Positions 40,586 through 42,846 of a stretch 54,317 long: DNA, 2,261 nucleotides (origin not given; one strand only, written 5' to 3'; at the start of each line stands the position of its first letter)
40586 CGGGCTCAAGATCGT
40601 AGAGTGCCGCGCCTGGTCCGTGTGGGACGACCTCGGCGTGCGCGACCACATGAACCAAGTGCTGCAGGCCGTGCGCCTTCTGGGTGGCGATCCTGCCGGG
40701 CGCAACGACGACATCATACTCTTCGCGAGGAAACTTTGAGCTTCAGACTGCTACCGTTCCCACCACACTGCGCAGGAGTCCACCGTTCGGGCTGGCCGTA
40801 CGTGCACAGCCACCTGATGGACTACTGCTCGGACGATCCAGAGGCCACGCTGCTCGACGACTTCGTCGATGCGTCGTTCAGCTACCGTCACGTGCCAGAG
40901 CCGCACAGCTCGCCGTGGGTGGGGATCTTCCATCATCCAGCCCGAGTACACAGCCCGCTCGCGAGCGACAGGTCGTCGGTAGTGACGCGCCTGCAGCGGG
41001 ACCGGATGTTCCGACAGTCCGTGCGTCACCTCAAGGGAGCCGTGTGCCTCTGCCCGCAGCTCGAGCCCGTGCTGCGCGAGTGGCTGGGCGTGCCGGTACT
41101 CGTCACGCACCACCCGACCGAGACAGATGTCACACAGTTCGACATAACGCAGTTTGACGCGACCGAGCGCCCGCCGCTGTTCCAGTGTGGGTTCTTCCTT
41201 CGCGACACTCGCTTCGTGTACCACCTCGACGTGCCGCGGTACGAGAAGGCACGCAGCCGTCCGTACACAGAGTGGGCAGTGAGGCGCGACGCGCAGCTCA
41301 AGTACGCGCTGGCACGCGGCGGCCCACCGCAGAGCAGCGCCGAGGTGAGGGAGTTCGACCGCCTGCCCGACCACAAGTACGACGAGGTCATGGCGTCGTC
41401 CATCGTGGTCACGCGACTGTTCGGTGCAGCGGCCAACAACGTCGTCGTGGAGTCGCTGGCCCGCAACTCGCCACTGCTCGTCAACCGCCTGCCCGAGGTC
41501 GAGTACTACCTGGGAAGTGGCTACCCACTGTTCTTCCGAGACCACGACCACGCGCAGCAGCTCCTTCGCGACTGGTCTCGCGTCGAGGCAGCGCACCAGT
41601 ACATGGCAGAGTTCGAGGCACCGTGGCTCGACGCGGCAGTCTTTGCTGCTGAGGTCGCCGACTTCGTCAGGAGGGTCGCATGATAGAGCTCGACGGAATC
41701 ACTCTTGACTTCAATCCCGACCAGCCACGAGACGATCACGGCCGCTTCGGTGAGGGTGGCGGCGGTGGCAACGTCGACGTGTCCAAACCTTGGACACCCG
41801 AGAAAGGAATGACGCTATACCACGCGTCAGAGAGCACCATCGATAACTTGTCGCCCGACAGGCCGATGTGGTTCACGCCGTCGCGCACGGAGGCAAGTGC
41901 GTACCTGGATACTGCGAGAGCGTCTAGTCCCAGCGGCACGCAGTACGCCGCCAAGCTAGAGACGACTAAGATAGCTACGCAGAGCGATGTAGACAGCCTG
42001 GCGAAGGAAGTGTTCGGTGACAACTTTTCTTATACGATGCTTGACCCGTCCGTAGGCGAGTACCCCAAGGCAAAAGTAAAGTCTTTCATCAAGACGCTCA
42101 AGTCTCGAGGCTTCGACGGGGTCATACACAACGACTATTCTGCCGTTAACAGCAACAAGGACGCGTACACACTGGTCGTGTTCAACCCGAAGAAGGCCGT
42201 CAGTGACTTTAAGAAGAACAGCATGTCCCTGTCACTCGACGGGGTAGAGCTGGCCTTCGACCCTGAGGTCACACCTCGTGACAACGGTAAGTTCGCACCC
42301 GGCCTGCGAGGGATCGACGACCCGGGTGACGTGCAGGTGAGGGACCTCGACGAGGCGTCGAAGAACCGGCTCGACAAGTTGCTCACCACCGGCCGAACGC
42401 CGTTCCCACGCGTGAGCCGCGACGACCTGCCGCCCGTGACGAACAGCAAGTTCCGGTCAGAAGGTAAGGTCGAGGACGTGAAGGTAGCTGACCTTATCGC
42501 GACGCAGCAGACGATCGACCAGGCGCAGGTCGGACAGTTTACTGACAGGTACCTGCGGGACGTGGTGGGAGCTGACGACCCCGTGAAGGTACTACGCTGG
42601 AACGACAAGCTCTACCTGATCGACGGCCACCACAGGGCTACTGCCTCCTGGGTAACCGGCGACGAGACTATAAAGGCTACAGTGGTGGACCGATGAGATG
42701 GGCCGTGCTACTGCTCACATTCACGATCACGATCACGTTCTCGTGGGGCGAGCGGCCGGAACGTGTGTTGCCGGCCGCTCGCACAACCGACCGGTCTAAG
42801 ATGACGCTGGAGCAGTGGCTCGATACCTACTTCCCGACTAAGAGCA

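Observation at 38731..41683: Second sulfotransferase plus SAM methyltransferase and GT-like gene: a tailoring set between the sigma factor and the packaging genes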

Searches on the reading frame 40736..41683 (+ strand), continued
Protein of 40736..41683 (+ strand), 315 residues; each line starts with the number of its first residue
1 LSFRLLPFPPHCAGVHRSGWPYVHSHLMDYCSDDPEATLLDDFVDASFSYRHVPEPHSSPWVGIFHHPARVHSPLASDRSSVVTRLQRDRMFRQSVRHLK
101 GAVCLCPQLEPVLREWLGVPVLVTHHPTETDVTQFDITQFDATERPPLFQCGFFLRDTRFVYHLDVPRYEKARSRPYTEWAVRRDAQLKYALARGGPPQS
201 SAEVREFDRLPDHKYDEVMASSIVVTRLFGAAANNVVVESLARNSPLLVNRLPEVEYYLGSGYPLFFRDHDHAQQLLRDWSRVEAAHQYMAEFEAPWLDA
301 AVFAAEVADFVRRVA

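Call 99: search_solved_structures(query=A11, max_evalue=1, show_alignments=1)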
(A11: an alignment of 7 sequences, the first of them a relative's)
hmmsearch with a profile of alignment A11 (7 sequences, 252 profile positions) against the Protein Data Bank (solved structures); distinct sequences matched with E-value up to 1: 26.
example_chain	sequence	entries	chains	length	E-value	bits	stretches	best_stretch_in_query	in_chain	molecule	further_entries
3ckl_A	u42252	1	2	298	0.0012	21.7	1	165-215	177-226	Sulfotransferase family cytosolic 1B member 1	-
2z5f_A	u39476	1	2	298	0.0014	21.5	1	165-215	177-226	Sulfotransferase family cytosolic 1B member 1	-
7d1x_A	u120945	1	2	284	0.002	21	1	170-217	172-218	Sulfotransferase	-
7eov_A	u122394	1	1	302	0.0023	20.8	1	170-217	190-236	cytosolic sulfotransferase SULT2A8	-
3qvu_A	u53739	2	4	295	0.0076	19.1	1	159-218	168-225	Sulfotransferase 1A1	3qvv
2qp4_A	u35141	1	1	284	0.012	18.5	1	169-230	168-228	Bile salt sulfotransferase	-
3f3y_A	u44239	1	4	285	0.014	18.3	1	169-230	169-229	Bile salt sulfotransferase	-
1efh_A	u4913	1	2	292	0.014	18.2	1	169-230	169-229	HYDROXYSTEROID SULFOTRANSFERASE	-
1ov4_A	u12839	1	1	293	0.014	18.2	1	169-230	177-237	Alcohol sulfotransferase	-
1j99_A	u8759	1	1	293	0.015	18.2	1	169-230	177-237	ALCOHOL SULFOTRANSFERASE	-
2qp3_A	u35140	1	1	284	0.015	18.1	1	169-230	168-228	Bile salt sulfotransferase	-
4ifb_A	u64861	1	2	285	0.016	18.1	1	169-229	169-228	Bile salt sulfotransferase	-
1ls6_A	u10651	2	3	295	0.023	17.5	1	162-213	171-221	aryl sulfotransferase | Sulfotransferase 1A1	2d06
1cjm_A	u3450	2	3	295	0.025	17.4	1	162-217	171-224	PROTEIN (ARYL SULFOTRANSFERASE) | Monoamine-sulfating phenol sulfotransferase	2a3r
3u3j_A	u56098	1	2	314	0.027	17.3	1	162-213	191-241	Sulfotransferase 1A1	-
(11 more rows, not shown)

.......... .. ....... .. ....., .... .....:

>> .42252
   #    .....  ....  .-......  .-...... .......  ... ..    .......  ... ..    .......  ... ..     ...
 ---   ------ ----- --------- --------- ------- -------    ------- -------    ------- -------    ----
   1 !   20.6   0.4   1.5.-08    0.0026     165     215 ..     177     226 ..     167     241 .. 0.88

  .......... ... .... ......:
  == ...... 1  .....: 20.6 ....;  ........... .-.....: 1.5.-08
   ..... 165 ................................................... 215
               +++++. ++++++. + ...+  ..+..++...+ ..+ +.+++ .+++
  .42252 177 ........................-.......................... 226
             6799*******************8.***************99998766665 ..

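Call 106: search_protein_families(library=pfam, proteins=[L002:9319-10014:+, L004:11060-12085:+], max_evalue=0.01)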
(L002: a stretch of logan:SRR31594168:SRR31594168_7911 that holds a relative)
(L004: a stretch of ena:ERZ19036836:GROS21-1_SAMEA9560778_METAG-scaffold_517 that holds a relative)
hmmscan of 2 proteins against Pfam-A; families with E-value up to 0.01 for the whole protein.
L002:9319-10014:+ (231 aa): 0 families

L004:11060-12085:+ (341 aa): 0 families

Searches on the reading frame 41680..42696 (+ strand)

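Call 3: search_protein_families(library=pfam, proteins=[window:41680-42696:+], max_evalue=1)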
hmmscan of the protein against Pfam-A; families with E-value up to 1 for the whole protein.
window:41680-42696:+ (338 aa): 3 families
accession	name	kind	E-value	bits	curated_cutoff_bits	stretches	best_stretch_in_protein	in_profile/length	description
PF23719.1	VapB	-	3.2e-05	24.4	27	1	265-336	28-94/97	Antitoxin VapB-like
PF08857.17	ParBc_2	-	0.0012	19.4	23.6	1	267-336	3-79/158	Putative ParB-like nuclease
PF18760.7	ART-PolyVal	-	0.0019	19.4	31.2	1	56-171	29-128/140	ADP-Ribosyltransferase in polyvalent proteins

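Call 7: search_protein_families(library=phrogs, proteins=[window:41680-42696:+], max_evalue=0.1)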
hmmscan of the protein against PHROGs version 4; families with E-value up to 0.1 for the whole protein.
window:41680-42696:+ (338 aa): 5 families
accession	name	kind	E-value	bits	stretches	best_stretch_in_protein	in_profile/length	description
phrog_3264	-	DNA, RNA and nucleotide metabolism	0.0022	18.6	1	297-337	83-123/337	ParB-like partition protein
phrog_4807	-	unknown function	0.01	16.8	1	270-329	6-63/133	-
phrog_1033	-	DNA, RNA and nucleotide metabolism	0.029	15.2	1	279-323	53-96/334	ParB-like partition protein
phrog_7502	-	unknown function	0.036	14.7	1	112-190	203-279/298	-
phrog_2859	-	unknown function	0.038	12.9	1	236-326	340-430/740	-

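Call 61: search_protein_families(library=ncbifam, proteins=[window:41680-42696:+], max_evalue=0.1)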
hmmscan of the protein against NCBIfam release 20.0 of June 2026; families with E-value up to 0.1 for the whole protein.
window:41680-42696:+ (338 aa): 0 families
